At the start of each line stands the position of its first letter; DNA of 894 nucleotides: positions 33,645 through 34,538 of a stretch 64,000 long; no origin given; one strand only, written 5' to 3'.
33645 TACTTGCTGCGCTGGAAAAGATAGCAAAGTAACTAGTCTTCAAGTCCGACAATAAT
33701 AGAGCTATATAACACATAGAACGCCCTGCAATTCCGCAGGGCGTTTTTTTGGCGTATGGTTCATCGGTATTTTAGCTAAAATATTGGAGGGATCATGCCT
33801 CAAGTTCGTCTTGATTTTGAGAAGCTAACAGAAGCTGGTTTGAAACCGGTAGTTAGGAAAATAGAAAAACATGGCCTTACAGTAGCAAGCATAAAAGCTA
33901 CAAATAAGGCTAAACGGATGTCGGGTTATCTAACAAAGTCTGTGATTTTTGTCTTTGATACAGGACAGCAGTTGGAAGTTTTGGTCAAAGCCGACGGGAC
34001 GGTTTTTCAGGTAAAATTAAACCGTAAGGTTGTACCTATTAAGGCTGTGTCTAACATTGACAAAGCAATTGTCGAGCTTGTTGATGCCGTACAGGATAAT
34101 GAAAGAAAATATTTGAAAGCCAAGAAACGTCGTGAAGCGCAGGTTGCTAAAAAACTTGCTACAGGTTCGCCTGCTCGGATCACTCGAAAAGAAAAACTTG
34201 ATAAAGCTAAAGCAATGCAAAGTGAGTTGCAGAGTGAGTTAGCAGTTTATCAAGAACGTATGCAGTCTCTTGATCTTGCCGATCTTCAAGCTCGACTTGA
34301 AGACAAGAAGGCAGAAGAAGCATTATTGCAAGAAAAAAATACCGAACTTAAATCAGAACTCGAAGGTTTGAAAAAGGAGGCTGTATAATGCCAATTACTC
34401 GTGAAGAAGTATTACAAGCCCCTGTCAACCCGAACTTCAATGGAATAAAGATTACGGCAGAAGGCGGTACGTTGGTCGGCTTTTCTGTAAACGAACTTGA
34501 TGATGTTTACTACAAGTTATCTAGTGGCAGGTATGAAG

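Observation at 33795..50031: Candidate capsid-packaged, Dar-like anti-restriction / polyvalent protein module next to the portal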

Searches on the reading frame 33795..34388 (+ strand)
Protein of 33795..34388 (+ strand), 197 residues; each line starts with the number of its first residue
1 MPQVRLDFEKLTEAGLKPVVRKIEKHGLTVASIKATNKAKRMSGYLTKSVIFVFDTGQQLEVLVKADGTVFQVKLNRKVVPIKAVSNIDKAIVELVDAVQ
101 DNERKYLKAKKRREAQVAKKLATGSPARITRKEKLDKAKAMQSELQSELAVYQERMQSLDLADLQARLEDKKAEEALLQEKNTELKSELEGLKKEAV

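Call 4: search_protein_families(library=pfam, proteins=[window:33795-34388:+], max_evalue=0.01)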
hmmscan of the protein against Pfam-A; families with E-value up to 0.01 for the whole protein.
window:33795-34388:+ (197 aa): 1 family
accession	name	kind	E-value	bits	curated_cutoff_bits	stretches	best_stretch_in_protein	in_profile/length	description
PF18788.6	DarA_N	-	1.2e-10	41.8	27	1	8-102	3-121/122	Defence against restriction A N-terminal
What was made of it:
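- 33795..34388 (+): hdf homologue (197 aa): DarA_N-type N-domain plus a charged helical C-terminal half. Pfam DarA_N E 1.2e-10 (call 4).
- Checked: 197 aa (33795-34388) and 745 aa (34388-36625): both match Pfam DarA_N, at E 1.2e-10 and 7e-32 (call 4).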

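Call 6: search_protein_families(library=phrogs, proteins=[window:33795-34388:+], max_evalue=0.001)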
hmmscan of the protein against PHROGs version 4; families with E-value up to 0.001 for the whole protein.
window:33795-34388:+ (197 aa): 1 family
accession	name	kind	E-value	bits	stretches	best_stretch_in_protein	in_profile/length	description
phrog_1620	-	moron, auxiliary metabolic gene and host takeover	6.1e-33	115.4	1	6-195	10-199/200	Hdf-like antirestriction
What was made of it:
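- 33795..34388 (+): PHROG 'Hdf-like antirestriction' E 6e-33, full length (call 6).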

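Call 91: search_protein_families(library=ncbifam, proteins=[window:33795-34388:+], max_evalue=0.01)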
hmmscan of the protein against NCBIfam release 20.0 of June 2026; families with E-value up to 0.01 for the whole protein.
window:33795-34388:+ (197 aa): 0 families
